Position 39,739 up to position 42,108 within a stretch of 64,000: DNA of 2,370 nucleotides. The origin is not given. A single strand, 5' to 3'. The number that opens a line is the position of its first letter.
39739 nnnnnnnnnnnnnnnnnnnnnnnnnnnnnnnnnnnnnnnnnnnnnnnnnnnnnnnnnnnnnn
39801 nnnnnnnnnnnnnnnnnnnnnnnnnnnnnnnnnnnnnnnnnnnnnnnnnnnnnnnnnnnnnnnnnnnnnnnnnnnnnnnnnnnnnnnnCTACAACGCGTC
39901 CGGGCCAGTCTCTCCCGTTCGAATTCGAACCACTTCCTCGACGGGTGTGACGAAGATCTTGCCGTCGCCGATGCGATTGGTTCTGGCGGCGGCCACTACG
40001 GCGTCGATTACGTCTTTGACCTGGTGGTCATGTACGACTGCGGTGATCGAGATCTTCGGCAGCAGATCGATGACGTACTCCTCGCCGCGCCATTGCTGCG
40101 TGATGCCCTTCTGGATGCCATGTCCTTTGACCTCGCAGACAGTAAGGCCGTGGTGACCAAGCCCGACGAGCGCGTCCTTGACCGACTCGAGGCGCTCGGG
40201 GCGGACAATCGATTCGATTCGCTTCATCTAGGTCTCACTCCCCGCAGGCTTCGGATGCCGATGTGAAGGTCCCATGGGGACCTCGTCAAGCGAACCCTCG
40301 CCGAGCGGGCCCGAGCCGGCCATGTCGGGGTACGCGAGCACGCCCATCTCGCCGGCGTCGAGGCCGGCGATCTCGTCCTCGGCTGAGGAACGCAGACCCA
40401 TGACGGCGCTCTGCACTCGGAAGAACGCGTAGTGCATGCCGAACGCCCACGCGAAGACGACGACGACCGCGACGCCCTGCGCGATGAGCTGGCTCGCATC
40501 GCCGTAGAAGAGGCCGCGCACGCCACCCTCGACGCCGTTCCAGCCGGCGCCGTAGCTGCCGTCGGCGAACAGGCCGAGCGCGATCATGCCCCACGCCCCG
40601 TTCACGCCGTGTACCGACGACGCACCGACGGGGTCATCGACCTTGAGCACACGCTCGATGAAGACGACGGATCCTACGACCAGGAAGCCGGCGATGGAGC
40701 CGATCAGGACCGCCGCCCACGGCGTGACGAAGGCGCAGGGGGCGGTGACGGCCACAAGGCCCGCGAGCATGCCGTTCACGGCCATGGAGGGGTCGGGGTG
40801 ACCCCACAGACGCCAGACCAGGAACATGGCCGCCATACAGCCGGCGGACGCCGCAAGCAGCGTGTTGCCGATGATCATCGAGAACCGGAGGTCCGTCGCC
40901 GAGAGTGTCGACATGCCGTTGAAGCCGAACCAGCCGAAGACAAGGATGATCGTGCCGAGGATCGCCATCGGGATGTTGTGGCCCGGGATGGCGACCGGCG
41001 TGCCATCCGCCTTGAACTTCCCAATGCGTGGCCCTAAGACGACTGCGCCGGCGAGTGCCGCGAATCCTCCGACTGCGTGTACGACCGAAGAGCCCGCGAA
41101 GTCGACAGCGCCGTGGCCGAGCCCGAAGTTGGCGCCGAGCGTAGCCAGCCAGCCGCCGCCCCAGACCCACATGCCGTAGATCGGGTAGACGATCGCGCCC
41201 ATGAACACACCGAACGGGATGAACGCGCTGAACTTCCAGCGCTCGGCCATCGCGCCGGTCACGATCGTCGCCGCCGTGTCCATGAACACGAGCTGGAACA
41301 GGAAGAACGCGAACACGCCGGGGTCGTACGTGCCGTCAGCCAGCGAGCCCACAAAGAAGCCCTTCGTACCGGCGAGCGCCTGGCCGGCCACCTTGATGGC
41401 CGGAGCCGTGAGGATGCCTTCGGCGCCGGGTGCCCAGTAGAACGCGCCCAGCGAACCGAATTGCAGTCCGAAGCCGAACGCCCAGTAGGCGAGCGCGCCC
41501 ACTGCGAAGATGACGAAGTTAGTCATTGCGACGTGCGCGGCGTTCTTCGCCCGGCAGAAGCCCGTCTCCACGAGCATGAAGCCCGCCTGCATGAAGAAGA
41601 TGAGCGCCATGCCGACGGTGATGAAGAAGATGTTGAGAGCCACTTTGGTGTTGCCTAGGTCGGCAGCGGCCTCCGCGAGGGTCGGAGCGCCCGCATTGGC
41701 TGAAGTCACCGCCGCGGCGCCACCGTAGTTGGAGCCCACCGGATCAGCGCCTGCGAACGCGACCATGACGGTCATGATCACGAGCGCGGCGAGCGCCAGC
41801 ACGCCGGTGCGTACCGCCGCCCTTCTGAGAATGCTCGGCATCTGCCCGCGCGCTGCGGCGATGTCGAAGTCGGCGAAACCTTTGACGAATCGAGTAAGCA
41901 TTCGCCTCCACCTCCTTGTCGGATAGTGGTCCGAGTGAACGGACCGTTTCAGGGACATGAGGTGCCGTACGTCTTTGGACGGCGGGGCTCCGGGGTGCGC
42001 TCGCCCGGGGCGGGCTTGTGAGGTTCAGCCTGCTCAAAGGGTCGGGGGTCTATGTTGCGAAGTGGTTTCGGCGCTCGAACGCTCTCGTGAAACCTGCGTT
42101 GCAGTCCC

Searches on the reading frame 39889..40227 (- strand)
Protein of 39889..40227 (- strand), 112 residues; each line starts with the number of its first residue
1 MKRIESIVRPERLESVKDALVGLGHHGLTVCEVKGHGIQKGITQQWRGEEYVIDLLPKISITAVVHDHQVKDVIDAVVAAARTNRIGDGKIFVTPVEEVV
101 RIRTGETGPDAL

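Call 8: find_encoding_contigs(protein=window:39889-40227:-, flank=6000, max_places=10)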
Protein window:39889-40227:- (112 aa): 6 contigs read that carry it; 6 places shown.
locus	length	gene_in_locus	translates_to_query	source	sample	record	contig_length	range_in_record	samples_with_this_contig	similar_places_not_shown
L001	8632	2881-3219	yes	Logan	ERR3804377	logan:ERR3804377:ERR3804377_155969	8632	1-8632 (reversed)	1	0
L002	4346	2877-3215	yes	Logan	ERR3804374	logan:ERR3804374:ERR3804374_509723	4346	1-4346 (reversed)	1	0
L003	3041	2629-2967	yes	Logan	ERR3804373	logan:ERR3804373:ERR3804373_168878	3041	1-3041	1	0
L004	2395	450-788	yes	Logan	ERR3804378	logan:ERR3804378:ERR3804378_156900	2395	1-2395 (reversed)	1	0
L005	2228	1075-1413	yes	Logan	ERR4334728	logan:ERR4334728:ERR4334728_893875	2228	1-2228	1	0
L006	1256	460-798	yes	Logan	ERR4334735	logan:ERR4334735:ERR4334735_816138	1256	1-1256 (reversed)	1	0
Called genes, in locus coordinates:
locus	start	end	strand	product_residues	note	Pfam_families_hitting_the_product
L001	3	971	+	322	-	?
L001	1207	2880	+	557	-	PF00909:Ammonium_transp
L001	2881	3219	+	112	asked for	PF00543:P-II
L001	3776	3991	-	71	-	PF00085:Thioredoxin (weak), PF13098:Thioredoxin_2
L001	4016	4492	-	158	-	PF00581:Rhodanese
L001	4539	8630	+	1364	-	?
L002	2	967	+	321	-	?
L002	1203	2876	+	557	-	PF00909:Ammonium_transp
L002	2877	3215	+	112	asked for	PF00543:P-II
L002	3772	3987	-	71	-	PF00085:Thioredoxin (weak), PF13098:Thioredoxin_2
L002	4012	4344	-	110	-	?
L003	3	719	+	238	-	?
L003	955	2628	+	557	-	PF00909:Ammonium_transp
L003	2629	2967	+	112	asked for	PF00543:P-II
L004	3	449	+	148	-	?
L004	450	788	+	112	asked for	PF00543:P-II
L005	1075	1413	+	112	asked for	PF00543:P-II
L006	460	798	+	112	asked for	PF00543:P-II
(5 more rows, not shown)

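Call 52: list_cluster_members(proteins=[window:39889-40227:-, window:40228-41958:-, P0003, P0010, P0025, P0046, P0070, P0039, P0052, P0015])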
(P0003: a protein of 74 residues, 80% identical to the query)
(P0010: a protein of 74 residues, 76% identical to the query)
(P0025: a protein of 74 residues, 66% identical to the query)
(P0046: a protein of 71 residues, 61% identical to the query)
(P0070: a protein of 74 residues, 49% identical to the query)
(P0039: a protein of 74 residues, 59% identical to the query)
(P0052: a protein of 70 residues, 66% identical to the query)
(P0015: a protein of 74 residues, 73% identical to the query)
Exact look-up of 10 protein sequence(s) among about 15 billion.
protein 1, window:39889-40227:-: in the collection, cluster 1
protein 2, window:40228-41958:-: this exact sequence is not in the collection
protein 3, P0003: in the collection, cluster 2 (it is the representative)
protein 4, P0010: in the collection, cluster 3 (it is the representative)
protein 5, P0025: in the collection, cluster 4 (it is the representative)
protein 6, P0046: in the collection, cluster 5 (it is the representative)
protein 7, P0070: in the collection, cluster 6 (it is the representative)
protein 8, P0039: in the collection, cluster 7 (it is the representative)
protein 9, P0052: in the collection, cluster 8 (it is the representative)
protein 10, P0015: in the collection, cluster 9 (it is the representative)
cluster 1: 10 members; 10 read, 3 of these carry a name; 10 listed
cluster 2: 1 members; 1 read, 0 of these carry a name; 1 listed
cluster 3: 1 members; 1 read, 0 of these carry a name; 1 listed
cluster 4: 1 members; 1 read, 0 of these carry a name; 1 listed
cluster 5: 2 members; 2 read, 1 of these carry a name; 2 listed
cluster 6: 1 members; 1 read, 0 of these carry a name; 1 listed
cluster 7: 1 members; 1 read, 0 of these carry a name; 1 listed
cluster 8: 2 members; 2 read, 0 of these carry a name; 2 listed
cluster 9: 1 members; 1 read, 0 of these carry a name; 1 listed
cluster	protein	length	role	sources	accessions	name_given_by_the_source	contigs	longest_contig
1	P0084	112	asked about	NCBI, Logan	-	-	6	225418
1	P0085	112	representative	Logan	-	-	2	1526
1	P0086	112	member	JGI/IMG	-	nitrogen regulatory protein P-II 1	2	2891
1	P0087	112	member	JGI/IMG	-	nitrogen regulatory protein P-II 1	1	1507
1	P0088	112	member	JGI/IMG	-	nitrogen regulatory protein P-II 1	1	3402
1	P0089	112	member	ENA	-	-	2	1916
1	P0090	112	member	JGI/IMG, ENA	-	-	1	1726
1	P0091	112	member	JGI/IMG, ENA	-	-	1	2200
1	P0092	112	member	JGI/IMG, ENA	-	-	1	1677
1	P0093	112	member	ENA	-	-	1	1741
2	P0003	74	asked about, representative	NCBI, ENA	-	-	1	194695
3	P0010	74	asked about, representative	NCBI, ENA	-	-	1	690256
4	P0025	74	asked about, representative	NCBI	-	-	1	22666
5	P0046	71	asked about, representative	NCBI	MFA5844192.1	MAG: thioredoxin family protein [Coriobacteriia bacterium]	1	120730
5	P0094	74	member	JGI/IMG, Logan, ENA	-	-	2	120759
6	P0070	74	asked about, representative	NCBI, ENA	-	-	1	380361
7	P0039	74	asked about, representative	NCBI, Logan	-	-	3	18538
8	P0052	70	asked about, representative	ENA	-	-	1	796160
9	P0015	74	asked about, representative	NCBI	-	-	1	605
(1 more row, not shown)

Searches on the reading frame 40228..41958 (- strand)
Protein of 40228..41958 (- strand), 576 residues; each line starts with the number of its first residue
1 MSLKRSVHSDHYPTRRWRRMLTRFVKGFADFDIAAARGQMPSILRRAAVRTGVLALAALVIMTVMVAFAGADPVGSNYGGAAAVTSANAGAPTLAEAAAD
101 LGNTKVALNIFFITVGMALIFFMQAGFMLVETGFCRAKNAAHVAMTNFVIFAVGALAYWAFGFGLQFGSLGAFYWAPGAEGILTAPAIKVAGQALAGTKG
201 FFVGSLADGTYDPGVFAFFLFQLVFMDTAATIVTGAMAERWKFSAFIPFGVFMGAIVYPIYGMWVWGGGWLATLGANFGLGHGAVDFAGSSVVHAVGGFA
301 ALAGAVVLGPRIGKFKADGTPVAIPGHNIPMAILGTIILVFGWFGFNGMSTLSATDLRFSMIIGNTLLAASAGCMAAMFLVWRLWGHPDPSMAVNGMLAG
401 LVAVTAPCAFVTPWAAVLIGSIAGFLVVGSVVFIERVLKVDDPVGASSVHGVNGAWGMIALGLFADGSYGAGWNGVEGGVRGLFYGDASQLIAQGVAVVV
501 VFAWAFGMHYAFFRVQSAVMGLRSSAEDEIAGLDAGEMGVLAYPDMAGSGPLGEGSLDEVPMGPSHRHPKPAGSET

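Call 70: find_homologous_proteins(query=window:40228-41958:-, max_evalue=1e-50)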
Query window:40228-41958:- (576 aa): 7999 proteins with E <= 1e-50 among 8000 candidates; the best 120 are listed.
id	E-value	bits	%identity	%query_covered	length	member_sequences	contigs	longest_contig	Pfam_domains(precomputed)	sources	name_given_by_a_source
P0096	0.0e+0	1205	100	97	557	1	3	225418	PF00909.27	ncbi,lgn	-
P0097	0.0e+0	1064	87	97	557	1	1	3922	PF00909.27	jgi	jgi:Amt family ammonium transporter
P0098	0.0e+0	1052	85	97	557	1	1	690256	PF00909.27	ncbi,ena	-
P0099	0.0e+0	1044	84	97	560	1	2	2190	PF00909.27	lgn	-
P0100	1.4e-291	987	81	97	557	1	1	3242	PF00909.27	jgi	jgi:ammonium transporter, Amt family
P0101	5.0e-289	978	83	95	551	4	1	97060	PF00909.27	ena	-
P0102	2.5e-288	976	82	95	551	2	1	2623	PF00909.27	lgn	-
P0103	3.0e-288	976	83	95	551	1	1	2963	PF00909.27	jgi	jgi:Amt family ammonium transporter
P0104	3.9e-286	969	82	95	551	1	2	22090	PF00909.27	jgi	jgi:ammonium transporter, Amt family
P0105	6.4e-286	968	81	95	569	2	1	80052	PF00909.27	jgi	jgi:Amt family ammonium transporter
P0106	1.7e-284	963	83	93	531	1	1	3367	PF00909.27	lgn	-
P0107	4.6e-284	962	79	97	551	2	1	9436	PF00909.27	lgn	-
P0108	4.7e-284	962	80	95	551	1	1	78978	PF00909.27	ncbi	-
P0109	4.7e-284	962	79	96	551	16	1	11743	PF00909.27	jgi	-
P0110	7.6e-283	958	79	97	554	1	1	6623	PF00909.27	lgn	-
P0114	3.6e-280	949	80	93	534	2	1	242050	PF00909.27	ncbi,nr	ncbi:MAG: ammonium transporter [Actinobacteria bacterium HGW-Actinobacteria-7]|nr:MAG: ammonium tran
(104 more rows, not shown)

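Call 79: find_encoding_contigs(protein=P0114, flank=4000, max_places=2)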
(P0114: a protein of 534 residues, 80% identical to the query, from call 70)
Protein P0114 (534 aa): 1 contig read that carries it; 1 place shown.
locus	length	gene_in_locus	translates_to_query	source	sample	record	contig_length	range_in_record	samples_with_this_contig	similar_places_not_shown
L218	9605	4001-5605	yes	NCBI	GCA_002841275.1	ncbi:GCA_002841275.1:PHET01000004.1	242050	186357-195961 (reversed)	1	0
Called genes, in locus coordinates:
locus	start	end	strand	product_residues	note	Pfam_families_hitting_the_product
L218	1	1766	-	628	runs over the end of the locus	PF13520:AA_permease_2, PF02705:K_trans (weak)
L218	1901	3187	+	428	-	PF01063:Aminotran_4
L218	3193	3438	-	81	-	-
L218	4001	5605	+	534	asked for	PF00909:Ammonium_transp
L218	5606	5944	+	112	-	PF00543:P-II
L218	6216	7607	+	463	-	PF00909:Ammonium_transp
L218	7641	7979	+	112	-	PF00543:P-II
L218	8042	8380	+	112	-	PF00543:P-II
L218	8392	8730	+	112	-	PF00543:P-II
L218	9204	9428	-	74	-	PF00085:Thioredoxin (weak), PF13098:Thioredoxin_2 (weak)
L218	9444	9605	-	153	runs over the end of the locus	PF00581:Rhodanese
